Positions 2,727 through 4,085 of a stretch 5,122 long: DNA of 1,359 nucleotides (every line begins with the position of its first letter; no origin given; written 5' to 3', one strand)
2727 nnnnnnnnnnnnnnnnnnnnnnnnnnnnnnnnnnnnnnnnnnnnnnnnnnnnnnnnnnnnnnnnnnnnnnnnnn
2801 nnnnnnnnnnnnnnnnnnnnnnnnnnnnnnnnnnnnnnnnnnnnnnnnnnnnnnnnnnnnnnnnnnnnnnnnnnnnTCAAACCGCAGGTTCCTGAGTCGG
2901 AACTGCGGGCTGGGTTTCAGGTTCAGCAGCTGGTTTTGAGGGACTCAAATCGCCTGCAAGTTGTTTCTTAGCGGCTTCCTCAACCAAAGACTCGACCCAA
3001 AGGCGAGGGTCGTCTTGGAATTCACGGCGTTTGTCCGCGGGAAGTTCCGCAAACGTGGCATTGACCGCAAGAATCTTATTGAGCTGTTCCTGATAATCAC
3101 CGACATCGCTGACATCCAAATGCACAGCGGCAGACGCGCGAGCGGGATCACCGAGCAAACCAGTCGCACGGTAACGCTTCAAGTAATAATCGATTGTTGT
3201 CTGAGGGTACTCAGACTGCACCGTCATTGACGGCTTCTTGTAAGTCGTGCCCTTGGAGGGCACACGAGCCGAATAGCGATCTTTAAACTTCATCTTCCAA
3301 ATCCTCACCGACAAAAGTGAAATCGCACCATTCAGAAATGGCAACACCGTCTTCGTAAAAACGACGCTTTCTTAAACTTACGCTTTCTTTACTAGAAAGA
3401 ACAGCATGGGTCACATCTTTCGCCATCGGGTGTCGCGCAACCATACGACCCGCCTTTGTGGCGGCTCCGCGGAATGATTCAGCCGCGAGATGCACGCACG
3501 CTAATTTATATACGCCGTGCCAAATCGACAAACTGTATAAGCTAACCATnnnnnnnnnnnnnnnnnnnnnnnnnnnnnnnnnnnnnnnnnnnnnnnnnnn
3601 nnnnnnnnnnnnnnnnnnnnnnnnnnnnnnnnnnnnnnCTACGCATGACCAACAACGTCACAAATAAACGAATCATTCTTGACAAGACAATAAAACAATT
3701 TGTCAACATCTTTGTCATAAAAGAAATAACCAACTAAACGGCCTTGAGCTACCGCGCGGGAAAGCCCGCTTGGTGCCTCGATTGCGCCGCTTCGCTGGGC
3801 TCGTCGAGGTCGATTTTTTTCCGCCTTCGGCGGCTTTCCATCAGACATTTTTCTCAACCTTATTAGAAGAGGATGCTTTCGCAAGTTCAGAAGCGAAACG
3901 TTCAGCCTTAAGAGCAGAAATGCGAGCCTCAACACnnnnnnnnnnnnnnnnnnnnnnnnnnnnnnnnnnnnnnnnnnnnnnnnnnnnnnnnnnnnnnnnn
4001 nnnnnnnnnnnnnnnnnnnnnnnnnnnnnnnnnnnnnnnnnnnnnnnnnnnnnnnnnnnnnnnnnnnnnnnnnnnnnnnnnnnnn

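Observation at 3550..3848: About 300-nt non-coding block packed with GC-rich hairpins: candidate complementary-strand origin/primosome site, plus terminator-like elements on both strands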

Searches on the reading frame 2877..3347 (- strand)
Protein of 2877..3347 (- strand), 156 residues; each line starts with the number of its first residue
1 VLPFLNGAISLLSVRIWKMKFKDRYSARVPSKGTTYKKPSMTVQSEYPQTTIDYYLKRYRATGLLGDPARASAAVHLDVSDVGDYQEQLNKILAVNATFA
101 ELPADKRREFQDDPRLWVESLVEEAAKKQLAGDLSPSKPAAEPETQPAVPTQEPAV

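Call 11: search_protein_families(library=pfam, proteins=[window:2877-3347:-], max_evalue=1)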
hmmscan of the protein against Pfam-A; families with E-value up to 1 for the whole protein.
window:2877-3347:- (156 aa): 2 families
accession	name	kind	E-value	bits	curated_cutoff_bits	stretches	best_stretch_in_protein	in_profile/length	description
PF09675.16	Chlamy_scaf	-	1.1e-19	71.3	25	1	33-153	9-131/134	Chlamydia-phage Chp2 scaffold (Chlamy_scaf)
PF01393.25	Chromo_shadow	-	0.026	15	22.4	1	19-60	18-51/52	Chromo shadow domain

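Call 12: search_protein_families(library=phrogs, proteins=[window:2877-3347:-], max_evalue=1)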
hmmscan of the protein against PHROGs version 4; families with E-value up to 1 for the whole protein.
window:2877-3347:- (156 aa): 2 families
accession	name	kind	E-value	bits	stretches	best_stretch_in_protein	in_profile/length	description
phrog_1642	-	head and packaging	4e-23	83.1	1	18-150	3-135/152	virion structural protein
phrog_25278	-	unknown function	0.18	13.1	1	101-123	3-24/47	-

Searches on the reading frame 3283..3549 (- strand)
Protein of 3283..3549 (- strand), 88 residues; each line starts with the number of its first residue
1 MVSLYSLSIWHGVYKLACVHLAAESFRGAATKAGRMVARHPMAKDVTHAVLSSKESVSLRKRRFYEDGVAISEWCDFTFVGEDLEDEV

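Call 11: search_protein_families(library=pfam, proteins=[window:3283-3549:-], max_evalue=1)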
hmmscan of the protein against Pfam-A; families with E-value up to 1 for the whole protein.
window:3283-3549:- (88 aa): 0 families

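Call 12: search_protein_families(library=phrogs, proteins=[window:3283-3549:-], max_evalue=1)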
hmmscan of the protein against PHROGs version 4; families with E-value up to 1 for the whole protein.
window:3283-3549:- (88 aa): 0 families

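Call 33: search_dna_similar(query=window:3283-3549:-, collection=phages, mode=protein, max_evalue=0.001, max_rows=40)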
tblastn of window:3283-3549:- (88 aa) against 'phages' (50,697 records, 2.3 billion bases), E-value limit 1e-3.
Records with a match: 3; places in all: 3; records where one place covers at least 80% of the query: 3.
Best place of each record, by identity: <60% 3.
By first word of the organism name: Microviridae 2; Gokushovirus 1.
By host as written in the record: - 2; bird 1.
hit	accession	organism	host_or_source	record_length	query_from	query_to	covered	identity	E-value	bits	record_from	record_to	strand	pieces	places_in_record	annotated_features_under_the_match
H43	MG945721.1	Microviridae sp.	pig feces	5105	1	74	84%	41.9%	2e-13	69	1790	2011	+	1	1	none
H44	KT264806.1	Gokushovirus WZ-2015a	bird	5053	1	77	88%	35.1%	6e-9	56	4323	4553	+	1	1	VP3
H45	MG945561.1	Microviridae sp.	dog feces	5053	1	77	88%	35.1%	6e-9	56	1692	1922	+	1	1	similar to VP3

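Call 45: find_homologous_proteins(query=A3, max_evalue=0.001)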
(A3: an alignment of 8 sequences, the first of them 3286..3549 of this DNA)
Query A3 (8 sequences) (88 aa, profile of the alignment): 20 proteins with E <= 0.001 among 210 candidates.
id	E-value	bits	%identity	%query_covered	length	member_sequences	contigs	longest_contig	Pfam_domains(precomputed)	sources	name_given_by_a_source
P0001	7.1e-39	150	35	95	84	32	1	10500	-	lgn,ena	-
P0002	4.1e-36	141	31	88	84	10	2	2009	-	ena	-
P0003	5.7e-34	134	31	88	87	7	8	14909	-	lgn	-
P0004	8.1e-34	134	42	100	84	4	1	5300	-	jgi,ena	jgi:hypothetical protein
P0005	9.6e-34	133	32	90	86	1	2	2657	-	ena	-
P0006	2.9e-33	132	41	85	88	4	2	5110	-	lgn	-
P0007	9.7e-32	127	44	95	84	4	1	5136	-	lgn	-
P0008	9.4e-29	117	93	100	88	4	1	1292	-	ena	-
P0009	3.7e-27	112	35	84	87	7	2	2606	-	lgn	-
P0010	3.5e-26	109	33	84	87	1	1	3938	-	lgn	-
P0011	4.6e-26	109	35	84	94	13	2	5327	-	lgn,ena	-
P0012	1.7e-25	107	35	84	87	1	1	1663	-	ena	-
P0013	8.1e-24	102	32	84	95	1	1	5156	-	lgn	-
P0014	9.4e-24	101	35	84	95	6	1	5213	-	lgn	-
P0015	2.7e-23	100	35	84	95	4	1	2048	-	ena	-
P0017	2.0e-21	94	47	89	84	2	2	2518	-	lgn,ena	-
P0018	3.3e-21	93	32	84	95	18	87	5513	-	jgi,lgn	jgi:hypothetical protein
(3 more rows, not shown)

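Call 46: find_encoding_contigs(protein=P0008, flank=3000, max_places=6)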
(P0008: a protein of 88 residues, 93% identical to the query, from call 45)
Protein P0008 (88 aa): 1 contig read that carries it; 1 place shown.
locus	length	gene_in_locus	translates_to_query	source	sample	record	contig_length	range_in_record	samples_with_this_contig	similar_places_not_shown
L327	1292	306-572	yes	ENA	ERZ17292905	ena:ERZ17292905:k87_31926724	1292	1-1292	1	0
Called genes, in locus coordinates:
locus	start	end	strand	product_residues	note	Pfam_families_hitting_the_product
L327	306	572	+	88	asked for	-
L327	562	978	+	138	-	PF09675:Chlamy_scaf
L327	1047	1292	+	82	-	?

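Call 47: find_encoding_contigs(protein=P0007, flank=3000, max_places=4)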
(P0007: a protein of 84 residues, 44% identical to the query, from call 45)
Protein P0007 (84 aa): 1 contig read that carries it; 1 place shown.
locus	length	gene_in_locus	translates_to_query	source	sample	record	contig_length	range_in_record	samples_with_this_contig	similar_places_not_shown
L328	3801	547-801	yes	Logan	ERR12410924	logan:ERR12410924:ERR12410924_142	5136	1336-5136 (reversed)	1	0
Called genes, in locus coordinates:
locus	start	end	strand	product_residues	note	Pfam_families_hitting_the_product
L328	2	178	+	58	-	?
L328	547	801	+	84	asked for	-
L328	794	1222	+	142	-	PF09675:Chlamy_scaf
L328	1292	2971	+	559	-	PF02305:Phage_F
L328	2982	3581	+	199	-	-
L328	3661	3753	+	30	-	-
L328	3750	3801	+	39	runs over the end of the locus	-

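Call 48: find_encoding_contigs(protein=P0017, flank=3000, max_places=4)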
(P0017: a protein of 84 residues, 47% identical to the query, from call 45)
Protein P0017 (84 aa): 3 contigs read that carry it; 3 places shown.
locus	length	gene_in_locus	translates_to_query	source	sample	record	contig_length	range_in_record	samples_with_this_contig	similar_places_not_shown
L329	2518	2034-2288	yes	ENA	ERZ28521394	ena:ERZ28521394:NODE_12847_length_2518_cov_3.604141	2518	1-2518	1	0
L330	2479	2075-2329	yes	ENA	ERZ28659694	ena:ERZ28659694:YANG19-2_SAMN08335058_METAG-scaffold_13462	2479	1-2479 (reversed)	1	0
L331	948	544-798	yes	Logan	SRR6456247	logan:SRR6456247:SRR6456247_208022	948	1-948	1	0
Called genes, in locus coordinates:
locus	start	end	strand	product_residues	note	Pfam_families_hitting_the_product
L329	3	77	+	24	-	?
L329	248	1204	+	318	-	PF23343:REP_ORF2-G2P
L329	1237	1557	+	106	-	PF20577:Phage_ORF5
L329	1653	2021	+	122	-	-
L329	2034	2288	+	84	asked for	-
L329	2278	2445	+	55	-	-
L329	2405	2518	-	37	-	?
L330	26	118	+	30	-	-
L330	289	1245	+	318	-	PF23343:REP_ORF2-G2P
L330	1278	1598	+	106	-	PF20577:Phage_ORF5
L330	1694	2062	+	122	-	-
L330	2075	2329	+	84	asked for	-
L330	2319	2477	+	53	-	?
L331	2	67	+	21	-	?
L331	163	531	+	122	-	-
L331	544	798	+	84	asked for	-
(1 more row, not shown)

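Call 49: find_encoding_contigs(protein=P0006, flank=3000, max_places=4)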
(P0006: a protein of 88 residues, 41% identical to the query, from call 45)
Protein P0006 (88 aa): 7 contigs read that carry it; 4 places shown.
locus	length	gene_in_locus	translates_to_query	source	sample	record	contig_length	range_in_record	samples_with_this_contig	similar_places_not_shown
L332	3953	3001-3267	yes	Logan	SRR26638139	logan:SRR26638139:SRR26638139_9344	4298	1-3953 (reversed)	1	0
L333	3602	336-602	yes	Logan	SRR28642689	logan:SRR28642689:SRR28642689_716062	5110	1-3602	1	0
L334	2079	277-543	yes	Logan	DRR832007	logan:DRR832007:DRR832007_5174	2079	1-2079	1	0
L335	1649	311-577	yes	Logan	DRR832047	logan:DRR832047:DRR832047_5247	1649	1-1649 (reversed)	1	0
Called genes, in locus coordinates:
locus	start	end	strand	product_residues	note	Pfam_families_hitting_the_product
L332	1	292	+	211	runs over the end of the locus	?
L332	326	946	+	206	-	-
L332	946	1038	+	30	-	-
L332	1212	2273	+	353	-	PF23343:REP_ORF2-G2P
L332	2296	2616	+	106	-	PF20577:Phage_ORF5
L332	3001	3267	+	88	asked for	-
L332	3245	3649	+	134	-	PF09675:Chlamy_scaf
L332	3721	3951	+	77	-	?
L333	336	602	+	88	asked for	-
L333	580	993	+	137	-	PF09675:Chlamy_scaf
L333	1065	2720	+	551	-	PF02305:Phage_F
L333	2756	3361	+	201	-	-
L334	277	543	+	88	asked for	-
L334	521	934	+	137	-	PF09675:Chlamy_scaf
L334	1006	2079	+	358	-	?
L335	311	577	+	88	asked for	-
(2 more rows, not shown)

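Call 51: find_encoding_contigs(protein=P0001, flank=1500, max_places=10)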
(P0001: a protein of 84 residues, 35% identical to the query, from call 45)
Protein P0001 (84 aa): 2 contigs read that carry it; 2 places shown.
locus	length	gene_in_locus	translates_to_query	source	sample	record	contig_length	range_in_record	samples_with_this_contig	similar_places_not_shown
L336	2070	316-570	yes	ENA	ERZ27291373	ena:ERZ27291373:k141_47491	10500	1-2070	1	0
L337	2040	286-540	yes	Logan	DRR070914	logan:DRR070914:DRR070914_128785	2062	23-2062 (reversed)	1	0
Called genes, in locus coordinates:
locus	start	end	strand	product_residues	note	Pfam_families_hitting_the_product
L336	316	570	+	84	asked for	-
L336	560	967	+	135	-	PF09675:Chlamy_scaf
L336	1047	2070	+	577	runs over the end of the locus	PF02305:Phage_F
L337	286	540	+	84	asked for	-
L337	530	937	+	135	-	PF09675:Chlamy_scaf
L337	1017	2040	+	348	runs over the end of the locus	?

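Call 52: find_encoding_contigs(protein=P0003, flank=1500, max_places=10)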
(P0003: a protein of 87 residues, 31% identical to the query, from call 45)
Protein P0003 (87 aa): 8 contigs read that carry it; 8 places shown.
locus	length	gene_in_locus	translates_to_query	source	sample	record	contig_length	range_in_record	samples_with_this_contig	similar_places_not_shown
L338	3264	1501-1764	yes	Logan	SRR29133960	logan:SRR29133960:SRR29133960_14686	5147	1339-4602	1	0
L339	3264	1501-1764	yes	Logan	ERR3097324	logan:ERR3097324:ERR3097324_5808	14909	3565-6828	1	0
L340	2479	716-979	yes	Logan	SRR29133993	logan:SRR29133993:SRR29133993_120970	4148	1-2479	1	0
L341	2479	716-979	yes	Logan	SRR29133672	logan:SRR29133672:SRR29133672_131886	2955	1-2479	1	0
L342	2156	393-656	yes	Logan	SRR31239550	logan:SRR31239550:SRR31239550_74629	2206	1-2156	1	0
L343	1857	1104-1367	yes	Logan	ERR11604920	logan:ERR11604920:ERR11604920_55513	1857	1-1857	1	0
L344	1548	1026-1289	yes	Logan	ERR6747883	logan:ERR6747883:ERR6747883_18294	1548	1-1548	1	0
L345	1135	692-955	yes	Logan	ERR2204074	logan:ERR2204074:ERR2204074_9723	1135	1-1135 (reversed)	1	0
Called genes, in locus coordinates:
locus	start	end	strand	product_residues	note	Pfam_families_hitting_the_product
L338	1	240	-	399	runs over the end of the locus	PF13657:Couple_hipA, PF07804:HipA_C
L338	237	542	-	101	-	PF13560:HTH_31 (faint), PF01381:HTH_3 (weak)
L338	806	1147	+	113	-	PF20577:Phage_ORF5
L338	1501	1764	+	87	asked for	-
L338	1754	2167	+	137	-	PF09675:Chlamy_scaf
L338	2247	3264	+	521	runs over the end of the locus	?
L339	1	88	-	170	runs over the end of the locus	-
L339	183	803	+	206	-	-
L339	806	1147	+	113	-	PF20577:Phage_ORF5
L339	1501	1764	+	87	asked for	-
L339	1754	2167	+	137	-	PF09675:Chlamy_scaf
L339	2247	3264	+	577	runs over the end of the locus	PF02305:Phage_F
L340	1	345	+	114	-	?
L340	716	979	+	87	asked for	-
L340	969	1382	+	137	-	PF09675:Chlamy_scaf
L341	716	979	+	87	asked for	-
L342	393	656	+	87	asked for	-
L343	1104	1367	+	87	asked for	-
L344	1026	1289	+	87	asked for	-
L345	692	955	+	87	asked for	-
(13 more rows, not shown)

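Call 53: find_encoding_contigs(protein=P0005, flank=1500, max_places=6)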
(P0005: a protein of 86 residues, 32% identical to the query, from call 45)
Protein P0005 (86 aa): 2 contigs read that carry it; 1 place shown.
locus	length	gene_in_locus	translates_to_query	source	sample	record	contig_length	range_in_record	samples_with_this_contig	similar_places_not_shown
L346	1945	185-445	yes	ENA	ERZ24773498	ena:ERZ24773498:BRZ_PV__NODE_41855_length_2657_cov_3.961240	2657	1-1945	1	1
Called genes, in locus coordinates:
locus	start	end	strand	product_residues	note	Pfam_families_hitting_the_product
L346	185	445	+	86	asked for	-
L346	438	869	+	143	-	PF09675:Chlamy_scaf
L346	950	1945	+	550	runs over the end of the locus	PF02305:Phage_F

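Call 54: find_encoding_contigs(protein=P0009, flank=1500, max_places=6)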
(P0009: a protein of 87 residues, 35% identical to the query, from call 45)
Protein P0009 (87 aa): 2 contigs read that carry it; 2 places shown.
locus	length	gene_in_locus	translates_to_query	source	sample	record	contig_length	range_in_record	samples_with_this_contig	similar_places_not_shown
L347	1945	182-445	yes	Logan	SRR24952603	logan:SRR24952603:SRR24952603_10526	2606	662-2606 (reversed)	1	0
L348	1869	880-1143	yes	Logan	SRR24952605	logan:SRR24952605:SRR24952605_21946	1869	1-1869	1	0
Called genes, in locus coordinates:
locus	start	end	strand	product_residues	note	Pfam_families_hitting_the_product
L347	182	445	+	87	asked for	-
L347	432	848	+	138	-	PF09675:Chlamy_scaf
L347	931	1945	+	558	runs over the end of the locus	?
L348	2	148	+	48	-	?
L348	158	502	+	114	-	PF20577:Phage_ORF5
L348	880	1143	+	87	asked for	-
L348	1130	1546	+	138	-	PF09675:Chlamy_scaf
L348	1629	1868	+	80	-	?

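Call 55: find_encoding_contigs(protein=P0018, flank=1500, max_places=10)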
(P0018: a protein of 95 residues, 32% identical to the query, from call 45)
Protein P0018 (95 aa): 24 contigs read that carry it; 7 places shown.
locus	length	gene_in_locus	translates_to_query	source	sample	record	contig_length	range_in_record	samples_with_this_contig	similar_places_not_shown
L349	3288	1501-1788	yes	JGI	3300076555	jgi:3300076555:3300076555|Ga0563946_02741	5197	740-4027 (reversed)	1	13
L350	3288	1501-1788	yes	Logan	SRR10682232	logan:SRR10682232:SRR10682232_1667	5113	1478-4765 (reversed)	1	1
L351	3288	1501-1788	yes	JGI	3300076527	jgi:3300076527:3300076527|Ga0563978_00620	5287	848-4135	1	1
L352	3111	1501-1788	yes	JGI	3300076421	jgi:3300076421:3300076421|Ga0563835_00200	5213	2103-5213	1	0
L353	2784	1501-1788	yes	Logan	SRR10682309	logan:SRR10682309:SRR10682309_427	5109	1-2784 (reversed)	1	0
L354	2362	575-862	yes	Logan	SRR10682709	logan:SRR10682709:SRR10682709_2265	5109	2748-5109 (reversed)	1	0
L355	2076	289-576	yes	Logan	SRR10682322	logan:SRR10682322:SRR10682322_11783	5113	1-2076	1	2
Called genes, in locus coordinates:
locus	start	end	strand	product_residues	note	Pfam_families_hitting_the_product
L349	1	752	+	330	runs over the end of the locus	PF23343:REP_ORF2-G2P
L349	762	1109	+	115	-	PF20577:Phage_ORF5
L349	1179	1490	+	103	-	-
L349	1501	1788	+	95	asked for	-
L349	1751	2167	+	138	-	PF09675:Chlamy_scaf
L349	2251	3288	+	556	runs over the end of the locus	PF02305:Phage_F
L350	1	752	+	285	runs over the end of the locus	PF23343:REP_ORF2-G2P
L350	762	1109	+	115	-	PF20577:Phage_ORF5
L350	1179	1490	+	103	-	-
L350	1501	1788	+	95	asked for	-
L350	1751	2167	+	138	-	PF09675:Chlamy_scaf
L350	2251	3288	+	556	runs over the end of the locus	PF02305:Phage_F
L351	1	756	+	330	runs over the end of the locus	PF23343:REP_ORF2-G2P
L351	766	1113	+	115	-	PF20577:Phage_ORF5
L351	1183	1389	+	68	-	-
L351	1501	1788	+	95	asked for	-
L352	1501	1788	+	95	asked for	-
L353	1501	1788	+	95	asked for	-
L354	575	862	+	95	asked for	-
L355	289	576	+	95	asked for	-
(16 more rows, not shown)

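Call 56: find_encoding_contigs(protein=P0011, flank=1500, max_places=6)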
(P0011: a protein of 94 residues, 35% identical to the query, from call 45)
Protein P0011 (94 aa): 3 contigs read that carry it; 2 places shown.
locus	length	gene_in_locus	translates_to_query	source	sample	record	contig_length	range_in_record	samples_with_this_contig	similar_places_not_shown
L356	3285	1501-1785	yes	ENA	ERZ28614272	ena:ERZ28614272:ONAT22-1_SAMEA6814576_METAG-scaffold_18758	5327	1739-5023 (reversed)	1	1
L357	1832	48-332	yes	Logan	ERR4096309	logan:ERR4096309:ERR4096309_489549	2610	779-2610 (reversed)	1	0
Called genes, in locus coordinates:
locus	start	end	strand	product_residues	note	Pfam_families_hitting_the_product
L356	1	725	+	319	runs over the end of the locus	PF23343:REP_ORF2-G2P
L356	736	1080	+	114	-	PF20577:Phage_ORF5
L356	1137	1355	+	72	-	-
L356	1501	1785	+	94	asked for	-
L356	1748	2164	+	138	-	PF09675:Chlamy_scaf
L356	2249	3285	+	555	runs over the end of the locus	PF02305:Phage_F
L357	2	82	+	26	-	?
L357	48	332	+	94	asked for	-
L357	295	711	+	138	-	PF09675:Chlamy_scaf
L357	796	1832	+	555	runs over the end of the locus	PF02305:Phage_F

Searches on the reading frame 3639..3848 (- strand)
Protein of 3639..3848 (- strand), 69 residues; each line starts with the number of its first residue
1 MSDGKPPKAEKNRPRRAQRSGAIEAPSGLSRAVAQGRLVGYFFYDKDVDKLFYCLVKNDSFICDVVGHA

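Call 11: search_protein_families(library=pfam, proteins=[window:3639-3848:-], max_evalue=1)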
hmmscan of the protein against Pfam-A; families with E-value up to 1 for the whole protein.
window:3639-3848:- (69 aa): 0 families

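Call 12: search_protein_families(library=phrogs, proteins=[window:3639-3848:-], max_evalue=1)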
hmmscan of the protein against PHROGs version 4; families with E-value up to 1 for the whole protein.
window:3639-3848:- (69 aa): 1 family
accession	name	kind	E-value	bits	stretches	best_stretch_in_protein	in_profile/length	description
phrog_38765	-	unknown function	0.72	10.9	0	7-22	10-25/55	-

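Call 70: search_protein_families(library=phrogs, proteins=[window:3642-3848:-], max_evalue=1)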
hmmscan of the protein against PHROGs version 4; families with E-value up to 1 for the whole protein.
seq(69 aa): 1 family
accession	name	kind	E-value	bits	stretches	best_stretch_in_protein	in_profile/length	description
phrog_38765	-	unknown function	0.72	10.9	0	7-22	10-25/55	-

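Call 71: search_protein_families(library=pfam, proteins=[window:3642-3848:-], max_evalue=1)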
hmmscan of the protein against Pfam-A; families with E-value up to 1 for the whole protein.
seq(69 aa): 0 families

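Call 75: find_homologous_proteins(query=A4, max_evalue=0.01)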
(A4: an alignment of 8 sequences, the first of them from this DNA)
Query A4 (8 sequences) (69 aa, profile of the alignment): 6 proteins with E <= 0.01 among 2086 candidates.
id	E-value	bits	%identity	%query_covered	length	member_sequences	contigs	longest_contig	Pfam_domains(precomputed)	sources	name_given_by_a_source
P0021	1.1e-26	111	43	58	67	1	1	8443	-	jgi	jgi:hypothetical protein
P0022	1.5e-23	101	45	48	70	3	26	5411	-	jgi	jgi:hypothetical protein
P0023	1.3e-22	98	39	75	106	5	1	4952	-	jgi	jgi:hypothetical protein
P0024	1.1e-19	88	100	100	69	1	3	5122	-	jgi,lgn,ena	jgi:hypothetical protein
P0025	2.9e-15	74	-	-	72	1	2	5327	-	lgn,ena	-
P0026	2.2e-9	55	-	-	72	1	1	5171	-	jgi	jgi:hypothetical protein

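Call 77: find_encoding_contigs(protein=P0024, flank=3000, max_places=6)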
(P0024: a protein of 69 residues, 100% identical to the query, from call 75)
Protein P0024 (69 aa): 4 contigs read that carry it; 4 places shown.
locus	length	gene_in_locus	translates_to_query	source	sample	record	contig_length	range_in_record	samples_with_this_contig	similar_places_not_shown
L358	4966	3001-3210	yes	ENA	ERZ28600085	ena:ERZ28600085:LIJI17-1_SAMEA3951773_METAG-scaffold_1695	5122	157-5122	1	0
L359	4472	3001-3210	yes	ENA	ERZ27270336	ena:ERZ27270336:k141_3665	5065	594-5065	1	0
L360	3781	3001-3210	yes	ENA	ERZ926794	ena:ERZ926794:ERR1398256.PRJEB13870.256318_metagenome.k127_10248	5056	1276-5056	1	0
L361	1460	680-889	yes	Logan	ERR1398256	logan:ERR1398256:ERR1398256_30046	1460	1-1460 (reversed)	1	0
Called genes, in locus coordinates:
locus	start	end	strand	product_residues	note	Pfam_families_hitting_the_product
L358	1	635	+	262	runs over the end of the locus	?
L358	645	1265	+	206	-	-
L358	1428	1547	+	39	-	-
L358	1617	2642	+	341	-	PF23343:REP_ORF2-G2P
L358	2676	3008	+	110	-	PF20577:Phage_ORF5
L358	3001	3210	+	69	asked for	-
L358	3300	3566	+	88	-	-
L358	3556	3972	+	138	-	PF09675:Chlamy_scaf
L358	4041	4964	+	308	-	?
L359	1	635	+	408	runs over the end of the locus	?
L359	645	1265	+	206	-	-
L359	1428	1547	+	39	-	-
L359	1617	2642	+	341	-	PF23343:REP_ORF2-G2P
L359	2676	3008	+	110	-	PF20577:Phage_ORF5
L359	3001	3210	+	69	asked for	-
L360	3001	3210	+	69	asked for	-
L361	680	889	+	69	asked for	-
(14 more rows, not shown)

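Call 78: find_encoding_contigs(protein=P0026, flank=3000, max_places=4)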
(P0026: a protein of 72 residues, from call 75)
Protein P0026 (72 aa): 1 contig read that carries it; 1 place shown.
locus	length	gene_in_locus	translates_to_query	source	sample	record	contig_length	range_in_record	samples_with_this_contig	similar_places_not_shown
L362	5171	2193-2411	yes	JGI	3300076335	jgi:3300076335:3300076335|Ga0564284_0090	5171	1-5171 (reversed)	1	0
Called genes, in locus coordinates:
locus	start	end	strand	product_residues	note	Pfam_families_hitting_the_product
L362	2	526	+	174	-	?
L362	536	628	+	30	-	-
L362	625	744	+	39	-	-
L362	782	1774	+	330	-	PF23343:REP_ORF2-G2P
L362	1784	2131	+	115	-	PF20577:Phage_ORF5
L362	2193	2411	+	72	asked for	-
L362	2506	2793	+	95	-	-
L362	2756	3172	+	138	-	PF09675:Chlamy_scaf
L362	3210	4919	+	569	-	PF02305:Phage_F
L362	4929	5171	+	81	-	?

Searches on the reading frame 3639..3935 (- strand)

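Call 11: search_protein_families(library=pfam, proteins=[window:3639-3935:-], max_evalue=1)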
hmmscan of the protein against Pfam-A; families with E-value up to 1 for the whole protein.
window:3639-3935:- (98 aa): 1 family
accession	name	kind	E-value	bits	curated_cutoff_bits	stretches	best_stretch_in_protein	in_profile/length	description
PF10812.13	DUF2561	-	0.024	15.1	27.8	1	18-81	78-143/202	Protein of unknown function (DUF2561)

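Call 12: search_protein_families(library=phrogs, proteins=[window:3639-3935:-], max_evalue=1)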
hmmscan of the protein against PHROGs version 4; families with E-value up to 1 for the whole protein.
window:3639-3935:- (98 aa): 1 family
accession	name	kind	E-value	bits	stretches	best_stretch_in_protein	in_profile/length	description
phrog_38765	-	unknown function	0.83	10.7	0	36-51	10-25/55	-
